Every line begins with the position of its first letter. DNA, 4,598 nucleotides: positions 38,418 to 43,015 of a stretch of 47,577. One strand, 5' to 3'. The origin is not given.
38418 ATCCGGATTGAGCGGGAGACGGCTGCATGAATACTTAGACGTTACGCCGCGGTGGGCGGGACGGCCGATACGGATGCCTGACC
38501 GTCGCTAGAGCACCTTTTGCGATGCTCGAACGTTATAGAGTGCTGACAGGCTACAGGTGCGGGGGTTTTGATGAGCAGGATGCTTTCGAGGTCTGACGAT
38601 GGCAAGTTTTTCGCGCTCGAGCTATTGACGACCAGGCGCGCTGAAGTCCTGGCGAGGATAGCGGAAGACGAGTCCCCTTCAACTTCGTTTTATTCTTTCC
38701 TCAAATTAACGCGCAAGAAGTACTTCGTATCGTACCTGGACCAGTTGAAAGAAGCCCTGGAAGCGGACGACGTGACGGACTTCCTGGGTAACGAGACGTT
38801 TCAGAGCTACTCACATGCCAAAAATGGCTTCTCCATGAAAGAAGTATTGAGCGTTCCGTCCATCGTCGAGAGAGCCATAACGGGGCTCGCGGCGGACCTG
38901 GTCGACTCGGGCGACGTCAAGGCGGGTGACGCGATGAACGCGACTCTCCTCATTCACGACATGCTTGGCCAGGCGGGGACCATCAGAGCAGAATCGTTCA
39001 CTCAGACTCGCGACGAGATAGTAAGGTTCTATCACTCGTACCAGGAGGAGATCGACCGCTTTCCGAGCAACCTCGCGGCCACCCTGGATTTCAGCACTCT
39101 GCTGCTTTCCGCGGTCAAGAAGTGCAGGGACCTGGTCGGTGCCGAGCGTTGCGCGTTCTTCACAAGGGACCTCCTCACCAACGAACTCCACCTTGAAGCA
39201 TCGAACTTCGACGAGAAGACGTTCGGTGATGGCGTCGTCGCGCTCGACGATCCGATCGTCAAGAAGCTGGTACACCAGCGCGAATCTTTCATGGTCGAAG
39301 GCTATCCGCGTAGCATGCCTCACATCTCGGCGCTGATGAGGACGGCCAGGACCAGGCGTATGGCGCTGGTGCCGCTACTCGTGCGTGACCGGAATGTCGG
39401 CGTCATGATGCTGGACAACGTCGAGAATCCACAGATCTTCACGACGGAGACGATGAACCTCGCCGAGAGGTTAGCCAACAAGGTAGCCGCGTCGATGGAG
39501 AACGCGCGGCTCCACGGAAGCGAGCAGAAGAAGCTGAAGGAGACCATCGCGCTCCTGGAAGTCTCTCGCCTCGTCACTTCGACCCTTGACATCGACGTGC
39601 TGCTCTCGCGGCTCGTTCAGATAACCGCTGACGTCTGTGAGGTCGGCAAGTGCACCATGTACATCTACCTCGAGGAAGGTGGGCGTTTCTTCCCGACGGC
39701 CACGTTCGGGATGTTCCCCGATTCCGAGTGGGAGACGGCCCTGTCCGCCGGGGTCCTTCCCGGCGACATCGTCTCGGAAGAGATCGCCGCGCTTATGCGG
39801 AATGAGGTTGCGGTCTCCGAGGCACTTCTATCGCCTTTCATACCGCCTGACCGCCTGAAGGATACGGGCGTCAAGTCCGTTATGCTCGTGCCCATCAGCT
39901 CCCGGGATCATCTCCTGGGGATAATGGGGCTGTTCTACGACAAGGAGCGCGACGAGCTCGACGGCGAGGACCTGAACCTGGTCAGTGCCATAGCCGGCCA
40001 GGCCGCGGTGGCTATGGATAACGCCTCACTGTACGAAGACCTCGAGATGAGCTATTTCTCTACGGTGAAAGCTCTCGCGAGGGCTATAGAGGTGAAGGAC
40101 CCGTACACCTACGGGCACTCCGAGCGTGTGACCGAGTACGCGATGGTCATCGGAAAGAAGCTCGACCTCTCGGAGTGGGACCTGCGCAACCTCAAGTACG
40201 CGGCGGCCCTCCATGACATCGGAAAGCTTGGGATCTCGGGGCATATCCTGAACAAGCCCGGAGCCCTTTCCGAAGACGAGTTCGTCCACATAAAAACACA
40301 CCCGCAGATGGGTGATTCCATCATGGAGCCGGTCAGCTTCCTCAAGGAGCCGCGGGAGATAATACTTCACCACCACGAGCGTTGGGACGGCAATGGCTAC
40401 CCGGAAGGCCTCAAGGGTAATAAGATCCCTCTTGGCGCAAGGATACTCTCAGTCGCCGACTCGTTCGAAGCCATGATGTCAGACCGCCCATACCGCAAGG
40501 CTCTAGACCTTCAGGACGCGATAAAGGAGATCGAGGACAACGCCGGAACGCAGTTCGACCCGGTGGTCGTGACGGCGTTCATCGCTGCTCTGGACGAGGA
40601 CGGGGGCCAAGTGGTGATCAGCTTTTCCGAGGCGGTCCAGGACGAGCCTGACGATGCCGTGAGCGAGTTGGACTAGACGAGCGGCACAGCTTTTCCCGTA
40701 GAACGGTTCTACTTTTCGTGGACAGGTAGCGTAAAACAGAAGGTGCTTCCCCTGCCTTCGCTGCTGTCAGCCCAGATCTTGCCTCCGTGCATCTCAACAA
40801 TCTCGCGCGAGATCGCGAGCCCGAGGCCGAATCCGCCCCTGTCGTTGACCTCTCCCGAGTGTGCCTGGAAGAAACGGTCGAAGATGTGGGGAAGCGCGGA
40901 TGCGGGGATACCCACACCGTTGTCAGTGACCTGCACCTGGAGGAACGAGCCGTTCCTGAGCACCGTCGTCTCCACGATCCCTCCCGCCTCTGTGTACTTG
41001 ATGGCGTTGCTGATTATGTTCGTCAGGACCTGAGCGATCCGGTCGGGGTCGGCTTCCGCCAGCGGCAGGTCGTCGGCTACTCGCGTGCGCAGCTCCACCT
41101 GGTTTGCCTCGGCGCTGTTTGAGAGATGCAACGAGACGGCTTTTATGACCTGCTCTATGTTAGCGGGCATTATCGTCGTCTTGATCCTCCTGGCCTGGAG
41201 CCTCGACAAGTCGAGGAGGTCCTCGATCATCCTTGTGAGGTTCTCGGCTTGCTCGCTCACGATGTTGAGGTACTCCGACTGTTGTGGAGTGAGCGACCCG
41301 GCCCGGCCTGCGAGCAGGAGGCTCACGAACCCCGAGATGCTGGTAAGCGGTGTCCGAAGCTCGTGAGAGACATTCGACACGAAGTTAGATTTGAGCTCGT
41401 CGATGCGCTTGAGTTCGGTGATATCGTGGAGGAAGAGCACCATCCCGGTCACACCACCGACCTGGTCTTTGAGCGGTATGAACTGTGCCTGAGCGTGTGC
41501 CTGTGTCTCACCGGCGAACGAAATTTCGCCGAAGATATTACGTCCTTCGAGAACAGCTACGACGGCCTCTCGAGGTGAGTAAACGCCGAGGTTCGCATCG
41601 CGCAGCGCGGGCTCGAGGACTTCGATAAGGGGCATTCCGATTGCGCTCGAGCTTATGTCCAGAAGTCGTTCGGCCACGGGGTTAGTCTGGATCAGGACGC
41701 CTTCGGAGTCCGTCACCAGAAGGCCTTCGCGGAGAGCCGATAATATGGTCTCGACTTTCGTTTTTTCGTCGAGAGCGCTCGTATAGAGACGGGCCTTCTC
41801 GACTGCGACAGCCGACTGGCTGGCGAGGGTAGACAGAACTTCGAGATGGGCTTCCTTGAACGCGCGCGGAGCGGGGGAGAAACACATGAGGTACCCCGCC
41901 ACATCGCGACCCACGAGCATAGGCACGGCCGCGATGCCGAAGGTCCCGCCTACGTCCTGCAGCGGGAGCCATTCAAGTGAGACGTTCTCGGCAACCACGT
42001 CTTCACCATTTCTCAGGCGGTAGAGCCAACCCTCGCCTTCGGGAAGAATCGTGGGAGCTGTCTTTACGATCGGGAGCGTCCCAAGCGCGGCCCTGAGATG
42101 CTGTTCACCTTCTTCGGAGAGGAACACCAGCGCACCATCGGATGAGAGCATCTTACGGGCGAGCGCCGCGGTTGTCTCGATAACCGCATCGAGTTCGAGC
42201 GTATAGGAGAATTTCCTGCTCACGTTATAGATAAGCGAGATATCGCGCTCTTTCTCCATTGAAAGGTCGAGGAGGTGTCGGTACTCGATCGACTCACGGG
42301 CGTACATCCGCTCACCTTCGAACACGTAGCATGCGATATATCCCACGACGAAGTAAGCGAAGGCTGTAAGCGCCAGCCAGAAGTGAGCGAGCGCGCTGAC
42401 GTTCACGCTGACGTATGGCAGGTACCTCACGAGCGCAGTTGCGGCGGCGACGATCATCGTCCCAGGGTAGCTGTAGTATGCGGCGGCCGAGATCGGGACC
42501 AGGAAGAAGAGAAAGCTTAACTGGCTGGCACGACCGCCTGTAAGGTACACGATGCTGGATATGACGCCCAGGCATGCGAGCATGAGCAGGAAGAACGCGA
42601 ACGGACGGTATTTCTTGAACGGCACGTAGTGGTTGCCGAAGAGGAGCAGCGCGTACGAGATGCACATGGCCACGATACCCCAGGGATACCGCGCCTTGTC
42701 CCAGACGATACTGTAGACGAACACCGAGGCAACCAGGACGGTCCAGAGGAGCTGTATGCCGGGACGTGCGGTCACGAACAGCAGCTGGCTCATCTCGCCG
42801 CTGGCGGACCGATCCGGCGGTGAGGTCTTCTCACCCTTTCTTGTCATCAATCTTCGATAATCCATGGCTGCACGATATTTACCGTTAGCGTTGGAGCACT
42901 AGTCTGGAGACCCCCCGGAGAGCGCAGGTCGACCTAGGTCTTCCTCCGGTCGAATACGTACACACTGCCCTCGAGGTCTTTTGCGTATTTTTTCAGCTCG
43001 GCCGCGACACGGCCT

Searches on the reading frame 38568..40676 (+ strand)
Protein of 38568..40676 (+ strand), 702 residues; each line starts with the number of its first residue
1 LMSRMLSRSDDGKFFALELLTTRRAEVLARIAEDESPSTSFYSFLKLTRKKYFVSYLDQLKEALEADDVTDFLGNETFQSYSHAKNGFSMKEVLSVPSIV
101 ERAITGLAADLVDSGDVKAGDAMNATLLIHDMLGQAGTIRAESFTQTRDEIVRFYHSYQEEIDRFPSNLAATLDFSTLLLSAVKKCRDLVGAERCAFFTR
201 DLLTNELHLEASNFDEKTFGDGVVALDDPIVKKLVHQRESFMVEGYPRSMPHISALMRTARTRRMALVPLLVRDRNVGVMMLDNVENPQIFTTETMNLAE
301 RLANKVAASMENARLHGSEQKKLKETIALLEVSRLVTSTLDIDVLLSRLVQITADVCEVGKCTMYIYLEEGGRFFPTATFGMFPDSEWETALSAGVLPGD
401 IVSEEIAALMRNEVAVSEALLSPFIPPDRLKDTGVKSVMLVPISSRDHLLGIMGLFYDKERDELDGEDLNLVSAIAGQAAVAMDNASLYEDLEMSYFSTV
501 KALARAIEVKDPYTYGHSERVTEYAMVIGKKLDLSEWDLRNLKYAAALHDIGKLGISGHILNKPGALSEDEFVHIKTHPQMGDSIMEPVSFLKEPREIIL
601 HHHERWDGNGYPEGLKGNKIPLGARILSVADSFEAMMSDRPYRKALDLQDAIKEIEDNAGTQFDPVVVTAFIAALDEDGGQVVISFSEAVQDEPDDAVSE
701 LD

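Call 3: search_protein_families(library=pfam, proteins=[window:38568-40676:+], max_evalue=0.01)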
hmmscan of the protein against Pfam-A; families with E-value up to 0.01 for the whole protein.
window:38568-40676:+ (702 aa): 5 families
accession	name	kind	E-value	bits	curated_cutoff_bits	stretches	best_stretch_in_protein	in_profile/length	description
PF13487.12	HD_5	-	1.6e-43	148.9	27.2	1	502-667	2-170/170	HD domain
PF01590.32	GAF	-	5.3e-24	85.7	22.4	2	341-483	1-133/133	GAF domain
PF13185.12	GAF_2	-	1.6e-21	77.3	28.6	2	343-484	5-136/136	GAF domain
PF01966.28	HD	-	3.1e-19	69.8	22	1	514-636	1-116/116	HD domain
PF13492.12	GAF_3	-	1.1e-18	68.4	27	2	181-312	8-129/129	GAF domain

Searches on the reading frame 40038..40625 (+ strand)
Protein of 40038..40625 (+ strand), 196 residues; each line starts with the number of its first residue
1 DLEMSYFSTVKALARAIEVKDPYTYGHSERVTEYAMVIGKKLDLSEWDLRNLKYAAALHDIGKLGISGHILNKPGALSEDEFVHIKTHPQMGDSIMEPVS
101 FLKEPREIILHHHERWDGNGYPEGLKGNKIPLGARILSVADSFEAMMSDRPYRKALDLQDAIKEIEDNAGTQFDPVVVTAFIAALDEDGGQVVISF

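Call 44: search_solved_structures(query=window:40038-40625:+, max_evalue=0.00001, show_alignments=5)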
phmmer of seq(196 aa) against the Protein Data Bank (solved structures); distinct sequences matched with E-value up to 0.00001: 5.
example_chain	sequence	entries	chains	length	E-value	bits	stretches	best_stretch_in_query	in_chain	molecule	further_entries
5z7c_A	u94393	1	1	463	8.1e-50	172.6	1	9-186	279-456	3'3'-cGAMP-specific phosphodiesterase 3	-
4mcw_A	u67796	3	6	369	2.8e-38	134.9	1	6-187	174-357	Metal dependent phosphohydrolase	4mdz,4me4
9rbz_A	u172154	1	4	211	2.8e-29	105.6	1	8-191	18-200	HD domain/sensory box protein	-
9rc0_A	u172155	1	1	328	9.7e-29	103.8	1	8-191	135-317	HD domain/sensory box protein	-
4r8z_A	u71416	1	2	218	4.2e-28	101.7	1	10-186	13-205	Cyclic di-GMP phosphodiesterase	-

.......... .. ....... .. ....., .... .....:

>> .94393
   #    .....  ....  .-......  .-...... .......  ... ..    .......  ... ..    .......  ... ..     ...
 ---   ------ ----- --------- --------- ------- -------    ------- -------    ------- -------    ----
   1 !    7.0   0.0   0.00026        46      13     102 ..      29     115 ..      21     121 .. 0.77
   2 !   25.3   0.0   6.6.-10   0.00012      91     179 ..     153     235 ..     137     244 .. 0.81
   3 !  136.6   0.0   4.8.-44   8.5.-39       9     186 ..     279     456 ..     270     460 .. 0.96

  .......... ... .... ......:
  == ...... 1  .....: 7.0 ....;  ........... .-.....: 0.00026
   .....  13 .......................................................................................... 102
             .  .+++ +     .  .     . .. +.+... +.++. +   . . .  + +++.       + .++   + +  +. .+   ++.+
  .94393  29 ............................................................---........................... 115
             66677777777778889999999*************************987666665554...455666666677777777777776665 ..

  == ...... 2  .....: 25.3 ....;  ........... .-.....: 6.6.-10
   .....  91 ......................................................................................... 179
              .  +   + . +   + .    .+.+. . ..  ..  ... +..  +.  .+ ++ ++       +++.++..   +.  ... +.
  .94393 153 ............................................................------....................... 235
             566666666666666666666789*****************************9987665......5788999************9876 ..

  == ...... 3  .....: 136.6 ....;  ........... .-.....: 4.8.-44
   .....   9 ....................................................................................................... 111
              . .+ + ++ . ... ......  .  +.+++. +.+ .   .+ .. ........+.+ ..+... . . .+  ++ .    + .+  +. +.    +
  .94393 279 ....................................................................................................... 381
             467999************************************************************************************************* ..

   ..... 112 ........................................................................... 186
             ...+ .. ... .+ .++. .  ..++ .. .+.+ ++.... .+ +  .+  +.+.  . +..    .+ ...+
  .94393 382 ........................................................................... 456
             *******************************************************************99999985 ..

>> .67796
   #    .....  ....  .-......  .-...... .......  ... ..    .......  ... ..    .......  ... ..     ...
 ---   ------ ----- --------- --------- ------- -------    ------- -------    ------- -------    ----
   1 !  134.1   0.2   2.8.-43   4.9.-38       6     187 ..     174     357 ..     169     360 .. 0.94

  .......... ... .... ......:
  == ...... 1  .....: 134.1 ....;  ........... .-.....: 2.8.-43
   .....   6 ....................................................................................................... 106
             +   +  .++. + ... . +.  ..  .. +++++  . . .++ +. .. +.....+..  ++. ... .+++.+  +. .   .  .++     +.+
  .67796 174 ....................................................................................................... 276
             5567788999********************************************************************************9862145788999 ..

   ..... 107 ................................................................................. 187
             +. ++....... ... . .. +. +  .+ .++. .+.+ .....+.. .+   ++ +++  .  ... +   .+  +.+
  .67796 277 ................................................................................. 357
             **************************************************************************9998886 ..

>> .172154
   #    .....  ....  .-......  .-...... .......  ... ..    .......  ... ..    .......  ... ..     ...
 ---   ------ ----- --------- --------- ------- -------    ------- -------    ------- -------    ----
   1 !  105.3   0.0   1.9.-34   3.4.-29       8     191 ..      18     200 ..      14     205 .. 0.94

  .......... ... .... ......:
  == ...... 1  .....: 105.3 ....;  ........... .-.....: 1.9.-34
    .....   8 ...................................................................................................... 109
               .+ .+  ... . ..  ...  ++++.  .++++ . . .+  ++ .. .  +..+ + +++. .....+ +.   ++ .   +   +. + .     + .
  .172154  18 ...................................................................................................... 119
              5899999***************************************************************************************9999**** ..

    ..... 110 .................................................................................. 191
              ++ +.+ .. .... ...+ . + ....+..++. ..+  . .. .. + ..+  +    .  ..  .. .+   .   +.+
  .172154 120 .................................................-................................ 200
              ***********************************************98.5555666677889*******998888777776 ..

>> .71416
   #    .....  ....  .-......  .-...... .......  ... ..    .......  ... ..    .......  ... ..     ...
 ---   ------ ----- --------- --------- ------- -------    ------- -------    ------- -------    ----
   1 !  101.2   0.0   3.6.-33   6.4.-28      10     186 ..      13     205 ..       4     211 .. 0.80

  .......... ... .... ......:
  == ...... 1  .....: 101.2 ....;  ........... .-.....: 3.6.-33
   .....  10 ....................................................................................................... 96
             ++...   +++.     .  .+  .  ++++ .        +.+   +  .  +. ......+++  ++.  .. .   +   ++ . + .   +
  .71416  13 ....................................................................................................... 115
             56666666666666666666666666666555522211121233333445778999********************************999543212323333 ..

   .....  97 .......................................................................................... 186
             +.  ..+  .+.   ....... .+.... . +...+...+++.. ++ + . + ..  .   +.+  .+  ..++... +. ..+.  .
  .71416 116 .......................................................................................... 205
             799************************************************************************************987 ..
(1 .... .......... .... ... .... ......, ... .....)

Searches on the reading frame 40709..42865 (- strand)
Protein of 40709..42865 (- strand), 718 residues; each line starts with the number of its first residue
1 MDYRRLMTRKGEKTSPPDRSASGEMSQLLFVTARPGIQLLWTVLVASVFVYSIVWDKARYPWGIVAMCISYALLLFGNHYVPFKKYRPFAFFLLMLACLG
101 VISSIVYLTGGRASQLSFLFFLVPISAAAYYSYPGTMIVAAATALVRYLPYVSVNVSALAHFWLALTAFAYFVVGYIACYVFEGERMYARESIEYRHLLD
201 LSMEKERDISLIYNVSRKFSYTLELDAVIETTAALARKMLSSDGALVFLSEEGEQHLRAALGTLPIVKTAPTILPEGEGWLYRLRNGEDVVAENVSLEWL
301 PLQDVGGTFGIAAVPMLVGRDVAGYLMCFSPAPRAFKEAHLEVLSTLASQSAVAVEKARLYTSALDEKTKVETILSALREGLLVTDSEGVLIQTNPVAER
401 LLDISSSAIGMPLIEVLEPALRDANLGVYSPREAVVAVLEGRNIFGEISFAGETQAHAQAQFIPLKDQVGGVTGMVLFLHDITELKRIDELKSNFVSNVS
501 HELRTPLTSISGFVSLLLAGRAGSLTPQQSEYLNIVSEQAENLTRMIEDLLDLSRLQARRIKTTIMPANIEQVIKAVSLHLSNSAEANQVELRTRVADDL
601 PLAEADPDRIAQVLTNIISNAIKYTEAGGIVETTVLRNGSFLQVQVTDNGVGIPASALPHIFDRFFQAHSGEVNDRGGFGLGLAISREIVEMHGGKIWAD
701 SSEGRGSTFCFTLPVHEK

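Call 3: search_protein_families(library=pfam, proteins=[window:40709-42865:-], max_evalue=0.01)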
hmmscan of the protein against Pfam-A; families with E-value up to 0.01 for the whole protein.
window:40709-42865:- (718 aa): 9 families
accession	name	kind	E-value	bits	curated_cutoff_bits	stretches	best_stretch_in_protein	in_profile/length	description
PF02518.31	HATPase_c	-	2.4e-31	108.9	26.4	1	606-716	2-110/111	Histidine kinase-, DNA gyrase B-, and HSP90-like ATPase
PF00512.31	HisKA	-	3.1e-22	78.8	26.9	1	492-558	2-65/66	His Kinase A (phospho-acceptor) domain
PF13185.12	GAF_2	-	1.3e-11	45.2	28.6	1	223-356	2-136/136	GAF domain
PF01590.32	GAF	-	1.9e-11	45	22.4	1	224-355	1-133/133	GAF domain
PF13492.12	GAF_3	-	1.1e-08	35.9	27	1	224-356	1-128/129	GAF domain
PF08448.16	PAS_4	-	1.1e-07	32.4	23.1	1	376-487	2-110/110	PAS fold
PF12860.13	PAS_7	-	5.2e-05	23.8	27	1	375-489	1-114/115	PAS fold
PF00989.32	PAS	-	0.00014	22.2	22.6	1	371-482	3-113/113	PAS fold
PF13426.13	PAS_9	-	0.0045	17.7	27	0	380-484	2-103/103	PAS domain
